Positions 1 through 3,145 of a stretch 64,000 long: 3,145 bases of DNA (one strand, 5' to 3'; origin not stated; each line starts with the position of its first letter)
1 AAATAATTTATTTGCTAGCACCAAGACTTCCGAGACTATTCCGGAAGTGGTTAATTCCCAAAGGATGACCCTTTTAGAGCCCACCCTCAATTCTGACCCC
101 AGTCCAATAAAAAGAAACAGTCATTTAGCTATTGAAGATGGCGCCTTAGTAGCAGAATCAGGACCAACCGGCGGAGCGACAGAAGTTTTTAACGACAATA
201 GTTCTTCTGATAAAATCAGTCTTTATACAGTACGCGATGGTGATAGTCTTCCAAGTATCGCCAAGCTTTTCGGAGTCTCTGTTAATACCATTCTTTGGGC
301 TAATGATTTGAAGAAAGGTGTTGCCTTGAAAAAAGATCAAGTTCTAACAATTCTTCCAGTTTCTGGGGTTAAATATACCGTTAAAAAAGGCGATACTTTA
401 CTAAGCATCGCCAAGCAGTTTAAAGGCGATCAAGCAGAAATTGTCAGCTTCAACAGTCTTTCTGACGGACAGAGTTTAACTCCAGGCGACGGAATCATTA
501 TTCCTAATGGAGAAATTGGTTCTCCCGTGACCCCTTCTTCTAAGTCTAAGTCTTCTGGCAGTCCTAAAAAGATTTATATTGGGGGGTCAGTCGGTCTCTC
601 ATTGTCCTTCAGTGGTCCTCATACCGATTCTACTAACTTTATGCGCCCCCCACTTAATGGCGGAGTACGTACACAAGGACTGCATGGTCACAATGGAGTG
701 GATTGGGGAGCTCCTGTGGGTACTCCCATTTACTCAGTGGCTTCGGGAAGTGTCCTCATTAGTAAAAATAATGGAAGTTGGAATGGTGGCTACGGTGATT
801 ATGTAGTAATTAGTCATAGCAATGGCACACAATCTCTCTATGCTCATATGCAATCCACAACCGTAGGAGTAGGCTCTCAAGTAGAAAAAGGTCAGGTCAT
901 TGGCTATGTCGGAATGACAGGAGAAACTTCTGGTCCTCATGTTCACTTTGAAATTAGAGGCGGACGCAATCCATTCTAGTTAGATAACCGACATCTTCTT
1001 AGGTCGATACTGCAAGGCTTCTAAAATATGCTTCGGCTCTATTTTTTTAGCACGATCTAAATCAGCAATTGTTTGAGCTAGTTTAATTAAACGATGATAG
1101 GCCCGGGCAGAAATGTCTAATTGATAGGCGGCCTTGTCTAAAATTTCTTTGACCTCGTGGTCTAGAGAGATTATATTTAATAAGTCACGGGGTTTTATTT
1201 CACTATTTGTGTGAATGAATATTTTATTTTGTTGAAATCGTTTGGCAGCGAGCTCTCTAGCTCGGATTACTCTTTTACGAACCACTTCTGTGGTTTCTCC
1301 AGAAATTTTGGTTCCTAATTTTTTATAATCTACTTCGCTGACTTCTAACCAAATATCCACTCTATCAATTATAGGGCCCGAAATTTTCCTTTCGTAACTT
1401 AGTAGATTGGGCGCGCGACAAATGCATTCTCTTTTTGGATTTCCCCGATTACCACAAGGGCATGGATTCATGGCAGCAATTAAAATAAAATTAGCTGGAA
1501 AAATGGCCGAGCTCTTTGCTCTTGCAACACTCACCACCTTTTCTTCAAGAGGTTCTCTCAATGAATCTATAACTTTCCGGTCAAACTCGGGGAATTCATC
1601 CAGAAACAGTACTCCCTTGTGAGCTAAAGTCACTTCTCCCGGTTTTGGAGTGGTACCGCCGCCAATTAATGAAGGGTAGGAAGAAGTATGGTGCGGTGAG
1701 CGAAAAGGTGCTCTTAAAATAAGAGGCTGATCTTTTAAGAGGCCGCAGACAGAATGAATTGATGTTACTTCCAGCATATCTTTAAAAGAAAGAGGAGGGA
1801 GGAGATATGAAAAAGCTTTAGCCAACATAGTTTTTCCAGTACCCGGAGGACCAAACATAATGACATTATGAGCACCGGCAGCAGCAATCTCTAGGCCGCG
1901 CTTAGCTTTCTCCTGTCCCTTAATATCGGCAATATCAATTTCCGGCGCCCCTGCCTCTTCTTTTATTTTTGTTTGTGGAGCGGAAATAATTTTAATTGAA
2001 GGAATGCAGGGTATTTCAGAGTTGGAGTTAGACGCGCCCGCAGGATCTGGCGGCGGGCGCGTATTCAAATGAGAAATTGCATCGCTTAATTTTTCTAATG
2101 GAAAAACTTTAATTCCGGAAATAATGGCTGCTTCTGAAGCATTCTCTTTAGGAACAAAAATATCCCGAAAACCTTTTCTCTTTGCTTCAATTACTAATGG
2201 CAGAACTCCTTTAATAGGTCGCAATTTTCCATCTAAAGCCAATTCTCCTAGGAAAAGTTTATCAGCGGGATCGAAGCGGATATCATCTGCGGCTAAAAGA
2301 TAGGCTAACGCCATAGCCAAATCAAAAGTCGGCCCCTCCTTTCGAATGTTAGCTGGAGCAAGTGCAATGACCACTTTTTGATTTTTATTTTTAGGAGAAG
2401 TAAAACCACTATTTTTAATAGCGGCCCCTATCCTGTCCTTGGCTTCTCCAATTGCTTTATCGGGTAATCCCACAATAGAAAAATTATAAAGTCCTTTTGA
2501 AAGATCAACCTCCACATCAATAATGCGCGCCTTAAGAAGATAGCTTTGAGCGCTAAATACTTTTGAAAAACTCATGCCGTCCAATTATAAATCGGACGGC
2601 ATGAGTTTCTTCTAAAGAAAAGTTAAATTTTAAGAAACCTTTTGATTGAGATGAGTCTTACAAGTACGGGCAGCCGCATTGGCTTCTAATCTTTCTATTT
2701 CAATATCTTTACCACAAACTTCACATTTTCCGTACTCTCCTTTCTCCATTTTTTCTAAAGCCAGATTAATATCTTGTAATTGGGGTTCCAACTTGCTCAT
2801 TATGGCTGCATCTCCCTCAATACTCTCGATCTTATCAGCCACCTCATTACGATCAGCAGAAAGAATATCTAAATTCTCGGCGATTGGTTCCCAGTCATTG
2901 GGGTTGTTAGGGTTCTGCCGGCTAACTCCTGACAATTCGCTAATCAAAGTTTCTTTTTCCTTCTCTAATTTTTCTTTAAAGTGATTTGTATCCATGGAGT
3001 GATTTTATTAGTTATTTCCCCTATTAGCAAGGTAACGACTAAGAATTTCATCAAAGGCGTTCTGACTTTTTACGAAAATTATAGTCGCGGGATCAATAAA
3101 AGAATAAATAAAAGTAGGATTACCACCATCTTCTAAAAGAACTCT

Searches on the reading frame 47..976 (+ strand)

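Call 73: search_protein_families(library=pfam, proteins=[window:47-976:+], max_evalue=0.00001)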
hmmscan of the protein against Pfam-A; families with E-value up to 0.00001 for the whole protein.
window:47-976:+ (310 aa): 4 families
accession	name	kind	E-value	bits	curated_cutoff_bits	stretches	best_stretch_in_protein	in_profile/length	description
PF01551.29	Peptidase_M23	-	1.5e-30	105.7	28.7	1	214-308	2-92/96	Peptidase family M23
PF01476.26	LysM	-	1.6e-20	73.2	20.9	2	110-153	1-43/43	LysM domain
PF23473.1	LysM3_LYK4_5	-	1.6e-13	50.9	29.3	1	60-90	5-35/48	LYK4/5 LysM3 domain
PF23446.1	LysM1_NFP_LYK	-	7.5e-08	33.6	36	0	67-102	17-53/60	NFP/LYK LysM1 domain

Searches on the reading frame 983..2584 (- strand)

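Call 73: search_protein_families(library=pfam, proteins=[window:983-2584:-], max_evalue=0.00001)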
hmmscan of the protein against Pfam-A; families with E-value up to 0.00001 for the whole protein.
window:983-2584:- (534 aa): 7 families
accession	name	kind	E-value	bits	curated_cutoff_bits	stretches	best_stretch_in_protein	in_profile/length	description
PF01078.27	Mg_chelatase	-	3.6e-89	298.1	20.3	1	217-422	1-206/207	Magnesium chelatase, subunit ChlI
PF13541.12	ChlI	-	3.5e-40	137.1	27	1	24-148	1-121/121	Subunit ChlI of Mg-chelatase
PF13335.12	Mg_chelatase_C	-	5.5e-27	94.6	26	1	429-527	1-94/94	Magnesium chelatase, subunit ChlI C-terminal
PF07728.20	AAA_5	-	7.7e-12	45.8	22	0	311-379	53-126/139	AAA domain (dynein-related subfamily)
PF00493.29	MCM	-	3.1e-11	43.2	23.3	1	313-375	112-174/224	MCM P-loop domain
PF05362.19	Lon_C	-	1.4e-08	35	21.1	1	50-152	75-176/205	Lon protease (S16) C-terminal proteolytic domain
PF00158.32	Sigma54_activat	-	3.5e-06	27.3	20.2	0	227-373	11-142/168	Sigma-54 interaction domain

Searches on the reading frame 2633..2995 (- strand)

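Call 73: search_protein_families(library=pfam, proteins=[window:2633-2995:-], max_evalue=0.00001)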
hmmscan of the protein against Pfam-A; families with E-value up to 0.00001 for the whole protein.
window:2633-2995:- (121 aa): 1 family
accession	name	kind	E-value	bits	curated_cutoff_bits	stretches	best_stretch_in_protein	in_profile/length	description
PF01258.23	zf-dskA_traR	-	1e-07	32.2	24.9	1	86-113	1-28/36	Prokaryotic dksA/traR C4-type zinc finger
